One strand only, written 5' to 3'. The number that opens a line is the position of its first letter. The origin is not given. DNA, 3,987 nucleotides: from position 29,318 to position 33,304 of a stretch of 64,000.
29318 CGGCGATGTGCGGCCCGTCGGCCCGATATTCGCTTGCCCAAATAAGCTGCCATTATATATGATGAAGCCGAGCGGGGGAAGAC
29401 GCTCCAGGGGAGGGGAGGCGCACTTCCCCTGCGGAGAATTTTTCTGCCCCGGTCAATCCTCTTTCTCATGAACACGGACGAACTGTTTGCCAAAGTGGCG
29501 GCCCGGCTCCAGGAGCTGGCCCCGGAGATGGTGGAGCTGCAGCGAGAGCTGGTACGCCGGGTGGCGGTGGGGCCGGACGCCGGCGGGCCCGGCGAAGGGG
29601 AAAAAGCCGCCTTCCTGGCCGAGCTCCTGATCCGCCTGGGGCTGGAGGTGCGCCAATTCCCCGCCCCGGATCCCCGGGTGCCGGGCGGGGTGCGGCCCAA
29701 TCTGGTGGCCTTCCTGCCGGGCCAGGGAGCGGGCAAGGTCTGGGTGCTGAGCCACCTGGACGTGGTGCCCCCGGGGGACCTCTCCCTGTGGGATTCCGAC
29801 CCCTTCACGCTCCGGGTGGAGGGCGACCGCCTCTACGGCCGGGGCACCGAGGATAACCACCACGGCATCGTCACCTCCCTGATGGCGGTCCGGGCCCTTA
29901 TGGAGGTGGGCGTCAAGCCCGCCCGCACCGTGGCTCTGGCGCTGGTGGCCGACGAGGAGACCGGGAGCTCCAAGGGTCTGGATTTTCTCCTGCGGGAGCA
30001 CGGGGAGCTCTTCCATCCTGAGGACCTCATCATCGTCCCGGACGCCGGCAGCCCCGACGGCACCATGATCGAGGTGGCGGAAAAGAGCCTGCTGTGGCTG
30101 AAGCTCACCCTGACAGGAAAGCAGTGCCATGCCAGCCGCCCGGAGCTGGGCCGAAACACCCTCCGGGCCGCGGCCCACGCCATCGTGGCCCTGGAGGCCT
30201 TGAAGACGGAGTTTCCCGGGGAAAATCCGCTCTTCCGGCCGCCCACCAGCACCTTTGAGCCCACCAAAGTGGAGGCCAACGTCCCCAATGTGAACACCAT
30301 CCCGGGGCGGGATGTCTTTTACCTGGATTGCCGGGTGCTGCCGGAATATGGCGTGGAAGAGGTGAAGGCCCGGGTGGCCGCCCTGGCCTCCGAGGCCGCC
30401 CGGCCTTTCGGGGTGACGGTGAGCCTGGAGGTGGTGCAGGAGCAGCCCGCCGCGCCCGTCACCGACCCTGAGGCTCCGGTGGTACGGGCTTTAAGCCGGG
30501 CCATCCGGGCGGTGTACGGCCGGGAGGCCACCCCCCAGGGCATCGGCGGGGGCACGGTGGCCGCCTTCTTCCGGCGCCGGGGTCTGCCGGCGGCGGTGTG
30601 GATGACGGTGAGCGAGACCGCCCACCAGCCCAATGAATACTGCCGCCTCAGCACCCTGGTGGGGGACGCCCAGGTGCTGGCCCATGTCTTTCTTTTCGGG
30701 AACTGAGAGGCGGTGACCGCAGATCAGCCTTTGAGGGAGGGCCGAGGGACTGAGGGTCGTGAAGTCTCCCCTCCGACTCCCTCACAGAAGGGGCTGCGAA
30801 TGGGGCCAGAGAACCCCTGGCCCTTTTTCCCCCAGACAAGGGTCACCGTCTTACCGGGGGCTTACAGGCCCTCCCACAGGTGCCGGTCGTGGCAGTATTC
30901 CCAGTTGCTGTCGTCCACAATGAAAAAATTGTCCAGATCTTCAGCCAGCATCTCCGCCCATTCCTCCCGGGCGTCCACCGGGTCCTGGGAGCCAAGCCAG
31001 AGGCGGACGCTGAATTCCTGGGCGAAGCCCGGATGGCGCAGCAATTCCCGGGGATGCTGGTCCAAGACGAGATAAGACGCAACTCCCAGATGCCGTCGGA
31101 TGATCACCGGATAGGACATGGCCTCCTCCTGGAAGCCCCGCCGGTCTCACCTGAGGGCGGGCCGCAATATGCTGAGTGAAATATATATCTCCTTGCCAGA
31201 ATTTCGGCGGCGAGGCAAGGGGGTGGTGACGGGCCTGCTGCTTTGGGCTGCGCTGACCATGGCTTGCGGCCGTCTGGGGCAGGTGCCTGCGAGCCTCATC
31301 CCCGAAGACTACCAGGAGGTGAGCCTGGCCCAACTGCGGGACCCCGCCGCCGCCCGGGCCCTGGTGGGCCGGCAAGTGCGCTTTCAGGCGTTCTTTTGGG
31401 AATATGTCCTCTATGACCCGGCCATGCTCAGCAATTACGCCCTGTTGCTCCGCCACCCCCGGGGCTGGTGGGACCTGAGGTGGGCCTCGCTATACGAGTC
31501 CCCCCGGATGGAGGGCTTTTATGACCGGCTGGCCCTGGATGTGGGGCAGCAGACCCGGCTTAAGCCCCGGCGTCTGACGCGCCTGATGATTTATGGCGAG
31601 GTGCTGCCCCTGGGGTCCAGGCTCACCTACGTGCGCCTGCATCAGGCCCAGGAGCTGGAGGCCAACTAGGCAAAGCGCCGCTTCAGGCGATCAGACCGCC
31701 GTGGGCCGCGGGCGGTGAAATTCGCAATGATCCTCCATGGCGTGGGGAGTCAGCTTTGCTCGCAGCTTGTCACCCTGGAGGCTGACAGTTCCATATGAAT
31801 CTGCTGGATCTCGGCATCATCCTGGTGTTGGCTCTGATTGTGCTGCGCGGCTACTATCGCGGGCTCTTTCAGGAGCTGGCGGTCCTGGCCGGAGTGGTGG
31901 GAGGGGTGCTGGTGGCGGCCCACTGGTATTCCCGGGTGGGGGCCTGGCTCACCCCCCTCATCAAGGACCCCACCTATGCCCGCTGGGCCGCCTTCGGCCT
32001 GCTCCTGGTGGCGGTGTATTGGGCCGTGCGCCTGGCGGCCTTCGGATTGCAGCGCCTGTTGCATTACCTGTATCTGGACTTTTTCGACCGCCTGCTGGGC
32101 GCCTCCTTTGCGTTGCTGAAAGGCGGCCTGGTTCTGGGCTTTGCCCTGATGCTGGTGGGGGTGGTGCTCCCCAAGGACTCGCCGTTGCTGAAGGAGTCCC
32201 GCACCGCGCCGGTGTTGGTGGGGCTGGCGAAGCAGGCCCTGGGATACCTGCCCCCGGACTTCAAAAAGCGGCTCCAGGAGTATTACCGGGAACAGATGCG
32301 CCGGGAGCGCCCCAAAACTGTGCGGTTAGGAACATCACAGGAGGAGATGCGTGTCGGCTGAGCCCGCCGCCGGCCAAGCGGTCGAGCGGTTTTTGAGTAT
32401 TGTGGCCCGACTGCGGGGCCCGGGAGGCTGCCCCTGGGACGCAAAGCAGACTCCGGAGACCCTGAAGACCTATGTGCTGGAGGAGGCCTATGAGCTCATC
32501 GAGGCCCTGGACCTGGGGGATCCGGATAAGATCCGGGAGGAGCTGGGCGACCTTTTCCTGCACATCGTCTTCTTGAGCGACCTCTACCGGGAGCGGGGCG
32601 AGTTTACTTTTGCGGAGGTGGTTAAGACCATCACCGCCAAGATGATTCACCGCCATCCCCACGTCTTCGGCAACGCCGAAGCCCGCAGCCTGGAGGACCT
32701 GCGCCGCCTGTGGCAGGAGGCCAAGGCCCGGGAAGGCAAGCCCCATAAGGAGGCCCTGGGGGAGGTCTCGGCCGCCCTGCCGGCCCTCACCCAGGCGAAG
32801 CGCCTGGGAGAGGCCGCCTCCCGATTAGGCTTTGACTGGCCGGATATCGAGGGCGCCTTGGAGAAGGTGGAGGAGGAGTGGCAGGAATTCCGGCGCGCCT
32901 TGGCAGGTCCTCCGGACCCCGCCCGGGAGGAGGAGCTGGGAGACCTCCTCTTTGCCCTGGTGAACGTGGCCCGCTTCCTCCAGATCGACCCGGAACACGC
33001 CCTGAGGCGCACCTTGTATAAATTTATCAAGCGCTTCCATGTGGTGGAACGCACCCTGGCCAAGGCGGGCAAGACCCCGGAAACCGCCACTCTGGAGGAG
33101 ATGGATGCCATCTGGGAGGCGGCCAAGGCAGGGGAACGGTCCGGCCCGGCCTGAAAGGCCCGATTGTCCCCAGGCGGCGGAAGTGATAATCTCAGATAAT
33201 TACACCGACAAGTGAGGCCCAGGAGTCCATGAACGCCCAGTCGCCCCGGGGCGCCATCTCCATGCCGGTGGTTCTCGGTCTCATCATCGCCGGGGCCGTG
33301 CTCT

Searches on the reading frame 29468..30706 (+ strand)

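Call 40: search_protein_families(library=pfam, proteins=[window:29468-30706:+], max_evalue=0.001)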
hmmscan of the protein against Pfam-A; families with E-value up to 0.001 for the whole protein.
window:29468-30706:+ (412 aa): 3 families
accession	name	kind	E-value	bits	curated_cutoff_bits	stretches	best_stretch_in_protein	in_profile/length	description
PF01546.33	Peptidase_M20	-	1.4e-34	120.2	24.6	1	94-407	3-203/206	Peptidase family M20/M25/M40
PF07687.19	M20_dimer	-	1.4e-20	73.7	21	1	204-312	2-104/107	Peptidase dimerisation domain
PF04389.22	Peptidase_M28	-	2.8e-05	24.4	21.3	1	78-166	1-69/193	Peptidase family M28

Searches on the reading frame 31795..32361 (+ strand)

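Call 57: search_protein_families(library=pfam, proteins=[window:31795-32361:+], max_evalue=0.0001)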
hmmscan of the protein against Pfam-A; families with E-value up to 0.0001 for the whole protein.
window:31795-32361:+ (188 aa): 1 family
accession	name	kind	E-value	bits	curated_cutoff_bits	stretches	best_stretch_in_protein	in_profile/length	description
PF02674.22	Colicin_V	-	4.3e-30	105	29.3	1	4-144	1-142/144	Colicin V production protein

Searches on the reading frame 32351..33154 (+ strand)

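Call 57: search_protein_families(library=pfam, proteins=[window:32351-33154:+], max_evalue=0.0001)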
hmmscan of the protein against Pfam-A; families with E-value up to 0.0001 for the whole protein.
window:32351-33154:+ (267 aa): 3 families
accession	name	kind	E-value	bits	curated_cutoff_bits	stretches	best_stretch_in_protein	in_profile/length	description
PF03819.22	MazG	-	1.8e-36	124.7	22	2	33-106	1-74/74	MazG nucleotide pyrophosphohydrolase domain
PF01503.22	PRA-PH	-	4e-07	30.8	21.3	0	32-73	23-65/86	Phosphoribosyl-ATP pyrophosphohydrolase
PF12643.12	MazG-like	-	8.8e-06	26.3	27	0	36-77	9-50/85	MazG-like family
